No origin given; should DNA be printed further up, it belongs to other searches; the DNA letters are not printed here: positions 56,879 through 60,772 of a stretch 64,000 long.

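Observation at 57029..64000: Two consecutive giant fibre-like genes built from F-x-x-E-G-x-L repeat arrays, an NHL β-propeller and PE_PGRS-like Gly-rich cassettes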

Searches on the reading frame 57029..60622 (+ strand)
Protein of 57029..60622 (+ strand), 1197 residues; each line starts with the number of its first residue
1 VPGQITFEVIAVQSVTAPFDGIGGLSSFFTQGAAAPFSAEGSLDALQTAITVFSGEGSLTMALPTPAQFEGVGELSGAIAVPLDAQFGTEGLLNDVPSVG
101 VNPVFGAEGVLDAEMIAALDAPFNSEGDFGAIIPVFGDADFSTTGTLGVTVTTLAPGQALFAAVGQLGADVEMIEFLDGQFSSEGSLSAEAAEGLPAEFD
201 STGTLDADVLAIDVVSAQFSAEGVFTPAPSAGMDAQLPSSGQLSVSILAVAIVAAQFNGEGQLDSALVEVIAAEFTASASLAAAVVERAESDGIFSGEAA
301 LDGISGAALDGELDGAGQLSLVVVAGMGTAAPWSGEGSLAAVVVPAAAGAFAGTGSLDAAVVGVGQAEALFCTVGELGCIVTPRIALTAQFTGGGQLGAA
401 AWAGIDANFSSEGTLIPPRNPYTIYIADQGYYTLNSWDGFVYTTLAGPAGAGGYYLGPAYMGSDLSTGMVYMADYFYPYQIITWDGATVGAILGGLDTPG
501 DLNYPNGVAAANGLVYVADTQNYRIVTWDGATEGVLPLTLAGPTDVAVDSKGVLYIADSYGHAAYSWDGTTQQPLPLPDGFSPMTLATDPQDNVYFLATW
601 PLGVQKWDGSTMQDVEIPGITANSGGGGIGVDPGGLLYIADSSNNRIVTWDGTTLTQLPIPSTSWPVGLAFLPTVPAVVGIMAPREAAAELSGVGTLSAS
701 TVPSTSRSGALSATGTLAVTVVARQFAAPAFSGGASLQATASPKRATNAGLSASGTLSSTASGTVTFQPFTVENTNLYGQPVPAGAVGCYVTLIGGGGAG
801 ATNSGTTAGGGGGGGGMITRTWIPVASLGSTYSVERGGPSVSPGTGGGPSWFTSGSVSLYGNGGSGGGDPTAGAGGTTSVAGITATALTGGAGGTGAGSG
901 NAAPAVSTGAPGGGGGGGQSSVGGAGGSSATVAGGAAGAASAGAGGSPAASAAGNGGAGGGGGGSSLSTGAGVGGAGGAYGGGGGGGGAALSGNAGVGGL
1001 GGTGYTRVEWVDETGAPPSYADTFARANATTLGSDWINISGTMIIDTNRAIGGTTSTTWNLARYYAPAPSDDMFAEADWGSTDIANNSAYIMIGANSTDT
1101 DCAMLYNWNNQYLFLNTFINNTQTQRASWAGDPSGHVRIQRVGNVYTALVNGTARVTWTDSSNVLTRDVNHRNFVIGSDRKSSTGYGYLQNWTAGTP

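Call 8: search_protein_families(library=pfam, proteins=[window:57029-60619:+], max_evalue=0.01)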
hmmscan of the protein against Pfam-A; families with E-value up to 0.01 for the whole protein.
window:57029-60619:+ (1197 aa): 2 families
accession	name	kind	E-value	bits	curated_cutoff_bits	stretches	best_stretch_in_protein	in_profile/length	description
PF01436.27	NHL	-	4.4e-17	61.6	20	3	502-526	1-26/28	NHL repeat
PF25021.1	TEN_NHL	-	0.0033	16.9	27.1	0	500-532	139-172/357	Teneurin NHL domain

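Call 9: search_protein_families(library=phrogs, proteins=[window:57029-60619:+], max_evalue=0.001)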
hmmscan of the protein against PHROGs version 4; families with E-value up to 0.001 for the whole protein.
window:57029-60619:+ (1197 aa): 5 families
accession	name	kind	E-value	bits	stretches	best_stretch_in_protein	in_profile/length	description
phrog_754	-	tail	1.4e-34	121.2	1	764-1011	45-325/325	minor tail protein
phrog_2804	-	head and packaging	1.9e-14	54.8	1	1019-1177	41-214/239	virion structural protein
phrog_36177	-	unknown function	5.5e-14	53.1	1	638-1013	83-501/503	-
phrog_12500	-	tail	6.8e-13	49.9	1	767-874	36-162/197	minor tail protein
phrog_20812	-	unknown function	8.9e-06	27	1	775-818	49-90/95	-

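Call 12: search_dna_similar(query=window:57029-60619:+, collection=phages, mode=protein, max_rows=25)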
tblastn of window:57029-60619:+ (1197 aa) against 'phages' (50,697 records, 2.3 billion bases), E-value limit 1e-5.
Records with a match: 37; places in all: 37; records where one place covers at least 80% of the query: 0.
Best place of each record, by identity: <60% 37.
By first word of the organism name: Mycobacterium 37.
By host as written in the record: Mycobacterium smegmatis mc2 155 26; Mycolicobacterium smegmatis mc#155 2; Mycobacteruim smegmatis mc2 155 2; - 2; Mycobacterium smegmatis mc#155 2; Mycolibacterium smegmatis mc^2 155 1; Mycolicobacterium smegmatis mc^2 155 1; Mycobacterium smegmatis mc2155 1.
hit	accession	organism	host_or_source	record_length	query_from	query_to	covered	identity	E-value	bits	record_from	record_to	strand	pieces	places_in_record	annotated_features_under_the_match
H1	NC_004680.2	Mycobacterium phage Che8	Mycolicobacterium smegmatis mc#155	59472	766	836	6%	59.7%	2e-7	62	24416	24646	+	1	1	25: hypothetical protein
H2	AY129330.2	Mycobacterium phage Che8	Mycolicobacterium smegmatis mc#155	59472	766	836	6%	59.7%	2e-7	62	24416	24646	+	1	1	25: hypothetical protein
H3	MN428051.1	Mycobacterium phage Modragons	Mycobacterium smegmatis mc2 155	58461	766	836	6%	57.9%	7e-7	60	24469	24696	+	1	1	24: hypothetical protein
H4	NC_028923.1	Mycobacterium phage Llama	Mycobacteruim smegmatis mc2 155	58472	766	836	6%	57.9%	7e-7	60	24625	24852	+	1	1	24: minor tail protein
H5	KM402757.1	Mycobacterium phage Llama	Mycobacteruim smegmatis mc2 155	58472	766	836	6%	57.9%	7e-7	60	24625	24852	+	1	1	24: minor tail protein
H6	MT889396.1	Mycobacterium phage Seabastian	Mycobacterium smegmatis mc2 155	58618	766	836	6%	57.9%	7e-7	60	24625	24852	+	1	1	24: minor tail protein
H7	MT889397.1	Mycobacterium phage OfUltron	Mycobacterium smegmatis mc2 155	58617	766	836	6%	57.9%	7e-7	60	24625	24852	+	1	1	24: minor tail protein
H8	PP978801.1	Mycobacterium phage Jinglebell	Mycobacterium smegmatis mc2 155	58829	766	836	6%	57.9%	7e-7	60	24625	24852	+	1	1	23: hypothetical protein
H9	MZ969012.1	Mycobacterium phage Saroj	Mycolibacterium smegmatis mc^2 155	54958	766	836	6%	57.9%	8e-7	60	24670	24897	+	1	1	hypothetical protein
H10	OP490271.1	Mycobacterium phage Ritam007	Mycolicobacterium smegmatis mc^2 155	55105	766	836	6%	57.9%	8e-7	60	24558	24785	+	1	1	minor tail protein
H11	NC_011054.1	Mycobacterium phage Boomer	-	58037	766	836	6%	57.9%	9e-7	60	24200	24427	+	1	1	minor tail protein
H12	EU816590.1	Mycobacterium phage Boomer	-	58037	766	836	6%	57.9%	9e-7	60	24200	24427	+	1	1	hypothetical protein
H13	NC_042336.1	Mycobacterium phage DotProduct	Mycobacterium smegmatis mc2 155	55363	766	836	6%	57.9%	9e-7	60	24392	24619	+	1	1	24: minor tail protein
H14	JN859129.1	Mycobacterium phage DotProduct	Mycobacterium smegmatis mc2 155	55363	766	836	6%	57.9%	9e-7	60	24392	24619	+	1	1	24: hypothetical protein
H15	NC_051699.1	Mycobacterium phage Poenanya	Mycobacterium smegmatis mc2 155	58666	766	836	6%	57.9%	1e-6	60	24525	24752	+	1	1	24: minor tail protein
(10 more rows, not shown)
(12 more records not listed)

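Call 14: find_homologous_proteins(query=window:57029-60619:+, max_evalue=0.00001)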
Query window:57029-60619:+: 8000 candidates shared short words with the query, none scored E <= 0.00001.

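Call 22: search_solved_structures(query=window:57029-60619:+, max_evalue=1)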
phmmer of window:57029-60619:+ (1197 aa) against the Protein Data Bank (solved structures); distinct sequences matched with E-value up to 1: 40.
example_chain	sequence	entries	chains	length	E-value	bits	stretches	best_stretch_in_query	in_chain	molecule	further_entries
3wwa_A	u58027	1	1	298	2.6e-23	85.6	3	501-663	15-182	Pizza7H protein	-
3ww9_A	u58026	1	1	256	1e-16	63.8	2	501-663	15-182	pizza6 protein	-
6qsd_A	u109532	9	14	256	5.2e-16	61.4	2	502-669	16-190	Pizza6S | Pizza6-S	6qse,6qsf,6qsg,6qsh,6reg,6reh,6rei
7zph_A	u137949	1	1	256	1.5e-15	59.9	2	501-663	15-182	Pizza6-TNK-RSH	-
6rej_A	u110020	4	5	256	3e-15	58.9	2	501-663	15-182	Pizza6-SH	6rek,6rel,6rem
6f0t_A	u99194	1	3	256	5.1e-15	58.1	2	501-663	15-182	Pizza6-SFW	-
6ren_A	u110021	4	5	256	6.4e-15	57.8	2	501-669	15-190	3fPizza6-SH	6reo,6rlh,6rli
7zcj_A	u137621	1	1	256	1.3e-14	56.7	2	501-663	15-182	Pizza6-TNH-TSH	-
7zpz_A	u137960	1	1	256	4.9e-14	54.9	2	501-663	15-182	Pizza6-TSR-TSH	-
7zpw_A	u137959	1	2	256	5.8e-14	54.6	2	502-663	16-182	Pizza6-TSK-TSH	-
7zqg_A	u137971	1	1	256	6.4e-14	54.5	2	501-663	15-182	Pizza6-KSH-TSH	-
7zq2_A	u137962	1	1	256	7.1e-14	54.3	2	501-663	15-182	Pizza6-RSH-TSH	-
6i38_A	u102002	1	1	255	1.1e-13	53.7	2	502-663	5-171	nv2Pizza6-AYW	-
9d93_Qa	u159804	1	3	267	1.4e-13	53.4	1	767-964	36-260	Tail wing brush, gp33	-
6f0s_A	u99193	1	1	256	1.7e-13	53.1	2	502-669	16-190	Pizza6-SYW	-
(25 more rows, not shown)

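Call 40: find_encoding_contigs(protein=window:57029-60622:+, flank=10000, max_places=6)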
Protein window:57029-60622:+ (1197 aa): 7 contigs read that carry it; 3 places shown.
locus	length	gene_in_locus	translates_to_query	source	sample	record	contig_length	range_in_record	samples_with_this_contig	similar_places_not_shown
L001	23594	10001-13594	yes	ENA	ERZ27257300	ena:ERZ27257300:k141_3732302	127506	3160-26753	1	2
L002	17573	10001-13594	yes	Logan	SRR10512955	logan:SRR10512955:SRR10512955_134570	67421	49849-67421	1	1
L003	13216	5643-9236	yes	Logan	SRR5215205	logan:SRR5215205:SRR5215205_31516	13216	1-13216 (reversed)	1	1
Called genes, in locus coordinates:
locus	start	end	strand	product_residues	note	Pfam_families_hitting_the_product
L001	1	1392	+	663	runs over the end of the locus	PF14594:Sipho_Gp37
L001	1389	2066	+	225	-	-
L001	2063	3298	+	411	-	-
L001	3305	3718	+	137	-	-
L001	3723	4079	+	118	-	-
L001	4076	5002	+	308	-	-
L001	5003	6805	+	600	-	-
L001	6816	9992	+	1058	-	PF21722:Gly_rich_2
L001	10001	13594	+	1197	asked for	-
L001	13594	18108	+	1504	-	-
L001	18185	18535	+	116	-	-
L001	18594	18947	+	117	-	-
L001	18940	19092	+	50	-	-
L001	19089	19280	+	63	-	-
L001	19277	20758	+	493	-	-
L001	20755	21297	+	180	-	-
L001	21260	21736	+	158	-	-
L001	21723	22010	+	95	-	-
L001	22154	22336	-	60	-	-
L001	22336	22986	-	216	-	-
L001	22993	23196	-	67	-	-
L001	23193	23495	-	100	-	-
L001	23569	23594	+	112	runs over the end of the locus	-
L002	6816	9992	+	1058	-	PF21722:Gly_rich_2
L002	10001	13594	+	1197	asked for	-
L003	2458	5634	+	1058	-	PF21722:Gly_rich_2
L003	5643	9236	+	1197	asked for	-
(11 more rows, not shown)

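Call 43: search_protein_families(library=pfam, proteins=[L001:16972-18105:+, L001:17614-18105:+, L001:19277-20755:+, L001:20755-21294:+, L001:18185-18532:+, L001:18594-18944:+], max_evalue=1)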
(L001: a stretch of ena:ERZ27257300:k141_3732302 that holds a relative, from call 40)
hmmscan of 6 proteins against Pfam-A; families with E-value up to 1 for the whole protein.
L001:16972-18105:+ (378 aa): 2 families
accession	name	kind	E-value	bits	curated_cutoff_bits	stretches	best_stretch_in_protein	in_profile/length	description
PF21722.4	Gly_rich_2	-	8.1e-11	42.8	24.3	1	41-222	2-226/226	Glycine-rich domain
PF11783.13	Cytochrome_cB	-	0.02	15.2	22.1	1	251-293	115-157/173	Cytochrome c bacterial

L001:17614-18105:+ (164 aa): 2 families
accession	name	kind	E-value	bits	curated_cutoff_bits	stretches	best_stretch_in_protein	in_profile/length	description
PF11783.13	Cytochrome_cB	-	0.0044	17.3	22.1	1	33-79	114-157/173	Cytochrome c bacterial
PF17875.7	RPA43_OB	-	0.21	12.5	27.6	1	23-71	26-85/115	RPA43 OB domain in RNA Pol I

L001:19277-20755:+ (493 aa): 3 families
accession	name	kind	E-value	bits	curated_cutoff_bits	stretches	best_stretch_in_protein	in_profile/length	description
PF13529.12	Peptidase_C39_2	-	2.6e-05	25.2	24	1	16-162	12-142/143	Peptidase_C39 like family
PF00182.24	Glyco_hydro_19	-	0.00064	20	25.5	1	293-351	102-153/232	Chitinase class I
PF03412.21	Peptidase_C39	-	0.088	13.1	22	1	12-58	4-50/133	Peptidase C39 family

L001:20755-21294:+ (180 aa): 4 families
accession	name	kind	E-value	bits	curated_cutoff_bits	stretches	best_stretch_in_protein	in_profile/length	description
PF01471.23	PG_binding_1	-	0.0065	17.1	23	1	44-74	9-40/57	Putative peptidoglycan binding domain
PF12698.13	ABC2_membrane_3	-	0.012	15.2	31.6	1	113-168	238-293/347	ABC-2 family transporter protein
PF04531.18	Phage_holin_1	-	0.086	13.8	22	1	115-171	12-73/82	Bacteriophage holin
PF01061.29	ABC2_membrane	-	0.097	12.6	26.9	1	102-160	121-176/211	ABC-2 type transporter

L001:18185-18532:+ (116 aa): 0 families

L001:18594-18944:+ (117 aa): 0 families

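Call 65: find_related_loci(query=window:57029-60619:+, collection=viral_contigs, flank=10000)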
Query window:57029-60619:+ (1197 aa) in viral_contigs; peptide patterns used: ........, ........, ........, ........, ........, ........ (x = any residue, [..] = any of these).
No stretch of DNA in the collection matches any of the patterns.

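Call 72: search_protein_families(library=ncbifam, proteins=[window:57029-60619:+, L001:13594-18105:+], max_evalue=0.1)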
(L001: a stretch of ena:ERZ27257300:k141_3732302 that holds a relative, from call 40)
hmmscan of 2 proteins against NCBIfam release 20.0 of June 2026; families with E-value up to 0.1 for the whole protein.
window:57029-60619:+ (1197 aa): 1 family
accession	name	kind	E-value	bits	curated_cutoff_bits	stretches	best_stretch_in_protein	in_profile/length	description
NF053768.1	CIS12_fam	equivalog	0.036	12.7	860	1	501-559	127-186/715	CIS12 family contractile injection system protein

L001:13594-18105:+ (1504 aa): 0 families

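Call 82: search_solved_structures(query=L001:17560-18105:+, max_evalue=10)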
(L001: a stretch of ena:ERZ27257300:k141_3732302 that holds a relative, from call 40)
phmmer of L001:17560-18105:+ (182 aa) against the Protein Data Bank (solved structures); distinct sequences matched with E-value up to 10: 2.
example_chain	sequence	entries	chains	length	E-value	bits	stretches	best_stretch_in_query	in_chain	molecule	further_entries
1bsg_A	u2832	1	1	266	0.76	12.7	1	103-146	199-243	BETA LACTAMASE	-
7ddm_A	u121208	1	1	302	0.83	12.6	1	108-146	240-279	Beta-lactamase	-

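Call 83: search_protein_families(library=phrogs, proteins=[L001:17560-18105:+, L001:16795-18105:+], max_evalue=0.01)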
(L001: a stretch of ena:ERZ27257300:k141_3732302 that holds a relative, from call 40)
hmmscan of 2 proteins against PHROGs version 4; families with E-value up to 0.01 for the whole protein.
L001:17560-18105:+ (182 aa): 0 families

L001:16795-18105:+ (437 aa): 7 families
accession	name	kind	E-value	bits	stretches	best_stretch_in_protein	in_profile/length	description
phrog_416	-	tail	9.2e-29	102.3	1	66-282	139-350/350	minor tail protein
phrog_356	-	tail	2.6e-26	93.2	1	90-284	657-842/924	minor tail protein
phrog_346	-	tail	2.2e-16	60.3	1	91-284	786-972/1013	minor tail protein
phrog_9784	-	tail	3.8e-15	56.3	1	89-282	224-419/762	minor tail protein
phrog_7565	-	tail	1.9e-09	37.1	1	99-280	421-588/882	minor tail protein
phrog_19249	-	tail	5e-05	24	1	104-282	17-189/396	minor tail protein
phrog_17035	-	tail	0.0061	16.8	1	88-276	225-396/405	minor tail protein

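Call 90: get_annotated_region(hit=H1, flank=3000)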
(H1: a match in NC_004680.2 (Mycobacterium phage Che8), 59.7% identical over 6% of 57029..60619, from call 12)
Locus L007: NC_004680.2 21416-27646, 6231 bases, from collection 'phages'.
description: Mycobacterium phage Che8, complete genome.
organism: Mycobacterium phage Che8 (NCBI taxid 2907829)
taxonomy: Viruses; Duplodnaviria; Heunggongvirae; Uroviricota; Caudoviricetes; Gracegardnervirinae; Cheoctovirus; Mycobacterium virus Che8
host: Mycolicobacterium smegmatis mc#155; source: -; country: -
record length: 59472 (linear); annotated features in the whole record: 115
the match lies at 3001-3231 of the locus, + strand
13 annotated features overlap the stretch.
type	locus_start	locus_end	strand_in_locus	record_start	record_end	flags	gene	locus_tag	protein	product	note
CDS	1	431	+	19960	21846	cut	20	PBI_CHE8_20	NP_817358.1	minor tail protein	-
CDS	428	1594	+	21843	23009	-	21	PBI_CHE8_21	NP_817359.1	minor tail protein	-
CDS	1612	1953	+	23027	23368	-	22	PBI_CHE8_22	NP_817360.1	hypothetical protein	-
CDS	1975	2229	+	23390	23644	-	23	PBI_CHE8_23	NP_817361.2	hypothetical protein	-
CDS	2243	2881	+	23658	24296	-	24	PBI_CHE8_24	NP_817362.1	minor tail protein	-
CDS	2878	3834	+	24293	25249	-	25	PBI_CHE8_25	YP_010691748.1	hypothetical protein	-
CDS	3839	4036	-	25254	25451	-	26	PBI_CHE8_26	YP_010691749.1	helix-turn-helix DNA binding domain protein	-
CDS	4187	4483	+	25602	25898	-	27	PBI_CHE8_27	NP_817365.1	hypothetical protein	-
CDS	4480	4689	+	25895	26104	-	28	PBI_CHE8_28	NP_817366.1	hypothetical protein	-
CDS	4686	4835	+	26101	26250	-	29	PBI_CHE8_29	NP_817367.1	hypothetical protein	-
CDS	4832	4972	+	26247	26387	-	30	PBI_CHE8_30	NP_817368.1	hypothetical protein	-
CDS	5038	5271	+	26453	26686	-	31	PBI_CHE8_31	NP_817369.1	hypothetical protein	-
CDS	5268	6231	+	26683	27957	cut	32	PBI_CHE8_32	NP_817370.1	lysin A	-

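Call 93: find_related_loci(query=window:57029-60619:+, collection=genome_contigs, flank=10000)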
Query window:57029-60619:+ (1197 aa) in genome_contigs; peptide patterns used: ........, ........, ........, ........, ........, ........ (x = any residue, [..] = any of these).
28 stretches matched a pattern, but none encodes a relative of the query by tblastn (E <= 1e-3).
